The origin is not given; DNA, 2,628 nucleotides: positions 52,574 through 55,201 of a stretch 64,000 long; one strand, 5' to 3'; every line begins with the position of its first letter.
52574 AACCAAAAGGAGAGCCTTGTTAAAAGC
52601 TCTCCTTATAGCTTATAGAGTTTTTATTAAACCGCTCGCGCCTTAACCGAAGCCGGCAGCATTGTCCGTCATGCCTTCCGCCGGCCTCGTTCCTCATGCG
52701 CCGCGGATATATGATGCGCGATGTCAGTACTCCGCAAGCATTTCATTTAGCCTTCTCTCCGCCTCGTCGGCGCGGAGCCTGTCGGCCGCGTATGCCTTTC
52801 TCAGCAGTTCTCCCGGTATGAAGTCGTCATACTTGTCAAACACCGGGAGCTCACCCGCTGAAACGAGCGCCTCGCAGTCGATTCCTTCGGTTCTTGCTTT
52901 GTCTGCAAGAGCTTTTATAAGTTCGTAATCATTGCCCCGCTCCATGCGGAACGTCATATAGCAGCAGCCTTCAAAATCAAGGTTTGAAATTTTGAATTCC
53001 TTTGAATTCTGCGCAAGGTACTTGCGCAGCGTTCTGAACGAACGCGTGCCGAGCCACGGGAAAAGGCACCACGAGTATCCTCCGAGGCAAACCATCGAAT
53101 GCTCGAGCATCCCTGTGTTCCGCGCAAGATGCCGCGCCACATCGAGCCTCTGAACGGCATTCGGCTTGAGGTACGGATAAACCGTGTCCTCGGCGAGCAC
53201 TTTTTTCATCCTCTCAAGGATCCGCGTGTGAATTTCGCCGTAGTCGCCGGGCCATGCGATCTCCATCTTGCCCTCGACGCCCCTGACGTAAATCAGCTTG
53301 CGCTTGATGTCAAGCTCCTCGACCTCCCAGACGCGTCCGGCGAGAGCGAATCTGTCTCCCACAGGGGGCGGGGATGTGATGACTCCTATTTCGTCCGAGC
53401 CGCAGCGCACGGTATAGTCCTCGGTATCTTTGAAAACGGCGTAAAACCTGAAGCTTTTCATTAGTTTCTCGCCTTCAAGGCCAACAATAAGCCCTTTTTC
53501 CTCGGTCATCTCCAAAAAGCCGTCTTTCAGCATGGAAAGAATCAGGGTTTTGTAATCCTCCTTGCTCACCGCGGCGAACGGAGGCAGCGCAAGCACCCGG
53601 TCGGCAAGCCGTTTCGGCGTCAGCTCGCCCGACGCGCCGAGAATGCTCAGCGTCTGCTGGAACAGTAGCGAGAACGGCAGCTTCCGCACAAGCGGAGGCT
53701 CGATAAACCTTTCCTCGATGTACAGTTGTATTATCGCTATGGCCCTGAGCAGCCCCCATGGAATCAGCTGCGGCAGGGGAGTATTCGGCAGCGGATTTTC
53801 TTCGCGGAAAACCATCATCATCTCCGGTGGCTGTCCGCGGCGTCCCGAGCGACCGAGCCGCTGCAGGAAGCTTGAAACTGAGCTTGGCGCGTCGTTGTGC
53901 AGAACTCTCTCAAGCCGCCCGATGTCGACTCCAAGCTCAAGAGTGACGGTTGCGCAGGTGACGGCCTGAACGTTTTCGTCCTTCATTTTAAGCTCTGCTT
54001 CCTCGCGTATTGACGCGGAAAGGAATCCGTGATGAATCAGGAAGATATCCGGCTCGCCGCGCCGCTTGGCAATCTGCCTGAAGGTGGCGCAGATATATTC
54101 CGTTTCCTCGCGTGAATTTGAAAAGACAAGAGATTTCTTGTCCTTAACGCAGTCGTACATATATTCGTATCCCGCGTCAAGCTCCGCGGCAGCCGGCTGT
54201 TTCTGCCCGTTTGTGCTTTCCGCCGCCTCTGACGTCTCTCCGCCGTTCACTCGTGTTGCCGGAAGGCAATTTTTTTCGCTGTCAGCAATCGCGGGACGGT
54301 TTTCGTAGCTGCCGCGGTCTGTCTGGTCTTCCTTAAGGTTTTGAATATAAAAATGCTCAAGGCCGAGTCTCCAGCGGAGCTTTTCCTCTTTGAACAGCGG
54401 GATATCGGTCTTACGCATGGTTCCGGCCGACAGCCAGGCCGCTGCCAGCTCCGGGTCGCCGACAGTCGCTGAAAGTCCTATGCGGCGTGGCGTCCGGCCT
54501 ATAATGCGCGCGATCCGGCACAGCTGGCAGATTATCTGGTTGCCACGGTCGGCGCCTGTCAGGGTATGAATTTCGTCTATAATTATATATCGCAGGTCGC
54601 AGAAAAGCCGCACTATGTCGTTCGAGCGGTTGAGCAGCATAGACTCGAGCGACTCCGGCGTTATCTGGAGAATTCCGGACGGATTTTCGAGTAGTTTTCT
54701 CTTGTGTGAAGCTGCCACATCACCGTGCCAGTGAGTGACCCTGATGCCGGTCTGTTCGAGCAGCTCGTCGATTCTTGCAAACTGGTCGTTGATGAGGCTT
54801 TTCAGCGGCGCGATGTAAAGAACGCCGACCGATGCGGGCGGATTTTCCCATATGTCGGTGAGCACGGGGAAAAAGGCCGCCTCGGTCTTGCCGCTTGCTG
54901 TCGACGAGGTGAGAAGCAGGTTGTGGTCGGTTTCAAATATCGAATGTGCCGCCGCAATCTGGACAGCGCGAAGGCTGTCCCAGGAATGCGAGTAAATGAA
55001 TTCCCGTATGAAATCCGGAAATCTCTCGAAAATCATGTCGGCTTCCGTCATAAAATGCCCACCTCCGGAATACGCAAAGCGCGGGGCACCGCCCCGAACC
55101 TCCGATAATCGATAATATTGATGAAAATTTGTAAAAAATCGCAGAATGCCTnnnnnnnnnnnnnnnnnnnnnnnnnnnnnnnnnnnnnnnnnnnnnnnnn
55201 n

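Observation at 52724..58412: Three-gene operon: TerB-N/TerB-C protein + DUF2791 (BrxD-type) ATPase + Lhr-like DExH helicase, a Shango-like candidate anti-phage / DNA-processing system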

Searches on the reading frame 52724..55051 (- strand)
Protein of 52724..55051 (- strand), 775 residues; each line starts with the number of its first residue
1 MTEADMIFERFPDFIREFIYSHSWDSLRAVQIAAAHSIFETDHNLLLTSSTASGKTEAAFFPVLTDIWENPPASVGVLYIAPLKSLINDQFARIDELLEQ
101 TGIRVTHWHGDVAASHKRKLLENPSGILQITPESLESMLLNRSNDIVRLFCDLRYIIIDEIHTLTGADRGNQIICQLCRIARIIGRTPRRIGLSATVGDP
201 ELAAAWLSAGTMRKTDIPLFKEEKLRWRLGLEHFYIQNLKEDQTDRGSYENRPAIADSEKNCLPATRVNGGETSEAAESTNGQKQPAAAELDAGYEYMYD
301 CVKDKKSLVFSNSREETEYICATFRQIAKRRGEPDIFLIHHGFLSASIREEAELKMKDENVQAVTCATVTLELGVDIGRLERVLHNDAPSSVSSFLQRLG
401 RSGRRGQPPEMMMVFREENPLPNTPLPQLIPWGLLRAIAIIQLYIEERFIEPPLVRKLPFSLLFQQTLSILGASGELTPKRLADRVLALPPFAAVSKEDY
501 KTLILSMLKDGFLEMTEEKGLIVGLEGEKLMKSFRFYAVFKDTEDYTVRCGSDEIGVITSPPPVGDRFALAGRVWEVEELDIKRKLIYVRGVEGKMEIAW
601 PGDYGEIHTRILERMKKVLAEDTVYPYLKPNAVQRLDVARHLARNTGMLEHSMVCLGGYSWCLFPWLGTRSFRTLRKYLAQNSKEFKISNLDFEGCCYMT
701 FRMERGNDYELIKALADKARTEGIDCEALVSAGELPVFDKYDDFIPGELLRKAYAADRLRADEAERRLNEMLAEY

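Call 3: search_protein_families(library=pfam, proteins=[window:52724-55051:-], max_evalue=0.01)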
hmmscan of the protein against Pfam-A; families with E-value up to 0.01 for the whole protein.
window:52724-55051:- (775 aa): 5 families
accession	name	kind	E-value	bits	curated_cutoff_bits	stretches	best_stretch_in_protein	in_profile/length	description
PF00270.35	DEAD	-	1.2e-27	97.1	26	1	29-198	2-161/167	DEAD/DEAH box helicase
PF00271.37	Helicase_C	-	4.9e-15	56.2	23.5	1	301-406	9-110/110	Helicase conserved C-terminal domain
PF04851.21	ResIII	-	3.2e-07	30.9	22.5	1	27-197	4-162/164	Type III restriction enzyme, res subunit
PF19306.5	WH_Lhr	-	0.00023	21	27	0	446-511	4-67/168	Large helicase-related protein, winged helix domain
PF22590.2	Cas3-like_C_2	-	0.003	18.2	27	1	321-405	16-104/106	CRISPR-associated nuclease/helicase Cas3, C-terminal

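Call 4: search_protein_families(library=padloc, proteins=[window:52724-55051:-], max_evalue=0.01)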
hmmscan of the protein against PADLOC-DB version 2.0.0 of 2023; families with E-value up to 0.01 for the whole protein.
window:52724-55051:- (775 aa): 60 families (the best 25 are shown)
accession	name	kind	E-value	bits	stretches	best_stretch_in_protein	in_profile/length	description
PDLC03960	SngC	-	1.4e-235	782.4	1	7-765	5-714/720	-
PDLC02503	BrxHI|BrxHII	-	7.8e-123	409.2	1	20-765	18-685/698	BrxHI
PDLC02501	BrxHI|BrxHII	-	4.3e-75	251.4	2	7-217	3-214/925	BrxHI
PDLC02897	DpdJ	-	7e-28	95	2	30-210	103-299/1570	DpdJ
PDLC00037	DruE3|DruE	-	6.7e-25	85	2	350-421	1046-1116/2055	SNF2 family N-terminal domain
PDLC00036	DruE3|DruE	-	2e-23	79.5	2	31-201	97-289/2023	SNF2 family N-terminal domain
PDLC00035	DruE3|DruE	-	4.2e-21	72.4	2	31-199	107-301/1460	SNF2 family N-terminal domain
PDLC02896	DpdJ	-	5.8e-17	58.7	3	364-413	583-633/1487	DpdJ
PDLC03928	PsyrT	-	1.7e-16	57.7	2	341-416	272-346/689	-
PDLC00192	HamB1|HamB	-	3.2e-16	56.2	1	30-170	272-406/1104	DEAD-box helicase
PDLC01761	Cas3b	-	1.7e-14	51.5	2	37-123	226-305/705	-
PDLC02864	DpdF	-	2.7e-14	50.9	1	306-418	236-341/610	DpdF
PDLC01252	Cas3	-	1.3e-13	49.1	1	46-419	3-302/324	CAS-I; effector_G3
PDLC00194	HamB1|HamB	-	1.5e-13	47.6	2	12-207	213-403/995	DEAD-box helicase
PDLC00175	HamB1|HamB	-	4.8e-12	42.2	1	35-212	235-405/1000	DEAD-box helicase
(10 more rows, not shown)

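Call 5: search_protein_families(library=ncbifam, proteins=[window:52724-55051:-], max_evalue=0.01)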
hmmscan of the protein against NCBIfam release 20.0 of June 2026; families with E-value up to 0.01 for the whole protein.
window:52724-55051:- (775 aa): 25 families
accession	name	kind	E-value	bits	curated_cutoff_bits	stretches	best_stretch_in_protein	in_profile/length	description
TIGR04121.1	DEXH_lig_assoc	equivalog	4.3e-60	203.3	850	2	15-212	3-199/804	ligase-associated DNA damage response DEXH box helicase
NF010338.0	PRK13767.1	equivalog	4.4e-51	174.1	849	2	5-208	13-229/877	ATP-dependent helicase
TIGR03817.1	DECH_helic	hypoth_equivalog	3.5e-38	131.4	874.1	1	29-421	39-388/742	helicase/secretion neighborhood putative DEAH-box helicase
NF007284.0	PRK09751.1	equivalog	5.1e-29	100.2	1496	2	22-208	25-228/1538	ATP-dependent helicase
NF002654.0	PRK02362.1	equivalog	4.1e-18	65.1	887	1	11-376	8-344/739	ATP-dependent DNA helicase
NF001308.0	PRK00254.1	equivalog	1.3e-16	60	1216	1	15-213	12-195/720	ATP-dependent DNA helicase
TIGR00614.1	recQ_fam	subfamily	2.1e-15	56.5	219.8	2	299-416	221-331/470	RecQ family ATP-dependent DNA helicase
TIGR01389.1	recQ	equivalog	2.1e-14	52.9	640.2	1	304-418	224-331/591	DNA helicase RecQ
NF002251.0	PRK01172.1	equivalog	2.2e-14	52.7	891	1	31-214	27-196/674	ATP-dependent DNA helicase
NF040935.1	helicase_Hel308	equivalog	2.8e-14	52.2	1200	1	15-226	15-210/704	ATP-dependent DNA helicase Hel308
NF041067.1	DpdJ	equivalog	1.1e-13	49.8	800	2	363-414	574-626/1482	protein DpdJ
NF008394.0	PRK11192.1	equivalog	2.6e-10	39.7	507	1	304-407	247-343/441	ATP-dependent RNA helicase SrmB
NF041063.1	DpdF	equivalog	2.6e-10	39.6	550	1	39-163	153-281/813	protein DpdF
NF053631.1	RNA_helic_CshA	equivalog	8.3e-09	34.8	646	1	341-408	268-334/434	degradosome RNA helicase CshA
NF008279.0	PRK11057.1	equivalog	1.9e-08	33.2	1015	1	302-416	234-341/608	ATP-dependent DNA helicase RecQ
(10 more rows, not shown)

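Call 47: search_solved_structures(query=window:52724-55051:-, max_evalue=0.00001)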
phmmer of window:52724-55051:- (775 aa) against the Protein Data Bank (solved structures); distinct sequences matched with E-value up to 0.00001: 53.
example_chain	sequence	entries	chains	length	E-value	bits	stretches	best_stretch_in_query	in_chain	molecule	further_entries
6znp_A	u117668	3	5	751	1.1e-28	103.2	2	23-216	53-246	Uncharacterized ATP-dependent helicase YprA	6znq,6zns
5v9x_A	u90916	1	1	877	7.7e-28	100.4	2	30-209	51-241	ATP-dependent DNA helicase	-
7lhl_A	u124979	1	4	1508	3.9e-27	98.1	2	30-209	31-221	ATP-dependent DNA helicase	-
8alz_B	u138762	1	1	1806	1.2e-22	83.3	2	24-210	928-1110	Activating signal cointegrator 1 complex subunit 3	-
6qv3_A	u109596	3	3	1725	1.9e-22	82.6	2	23-206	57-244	Pre-mRNA splicing helicase-like protein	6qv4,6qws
5m59_A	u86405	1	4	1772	2.1e-22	82.4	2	23-206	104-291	Pre-mRNA splicing helicase-like protein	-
6s9i_B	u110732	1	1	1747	9.8e-20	73.6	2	23-208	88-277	U5 small nuclear ribonucleoprotein 200 kDa helicase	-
6qdv_B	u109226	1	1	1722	1e-19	73.6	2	23-208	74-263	U5 small nuclear ribonucleoprotein 200 kDa helicase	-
4f92_B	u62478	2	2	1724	1e-19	73.6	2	23-208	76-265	U5 small nuclear ribonucleoprotein 200 kDa helicase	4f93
4f91_B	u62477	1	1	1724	1e-19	73.5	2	23-208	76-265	U5 small nuclear ribonucleoprotein 200 kDa helicase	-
5urj_A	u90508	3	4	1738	1.1e-19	73.5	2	23-208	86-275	U5 small nuclear ribonucleoprotein 200 kDa helicase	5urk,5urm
4kit_B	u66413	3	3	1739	1.1e-19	73.5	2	23-208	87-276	U5 small nuclear ribonucleoprotein 200 kDa helicase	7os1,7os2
6s8q_B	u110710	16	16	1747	1.1e-19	73.5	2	23-208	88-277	U5 small nuclear ribonucleoprotein 200 kDa helicase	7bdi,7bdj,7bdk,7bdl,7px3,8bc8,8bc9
6s8o_B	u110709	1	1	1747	1.8e-19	72.7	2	23-208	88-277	U5 small nuclear ribonucleoprotein 200 kDa helicase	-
3jcr_C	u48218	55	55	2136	2e-19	72.6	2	23-208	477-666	hBrr2 | U5 small nuclear ribonucleoprotein 200 kDa helicase | Brr2, U5 small nuclear ribonucleoprotein 200 kDa helicase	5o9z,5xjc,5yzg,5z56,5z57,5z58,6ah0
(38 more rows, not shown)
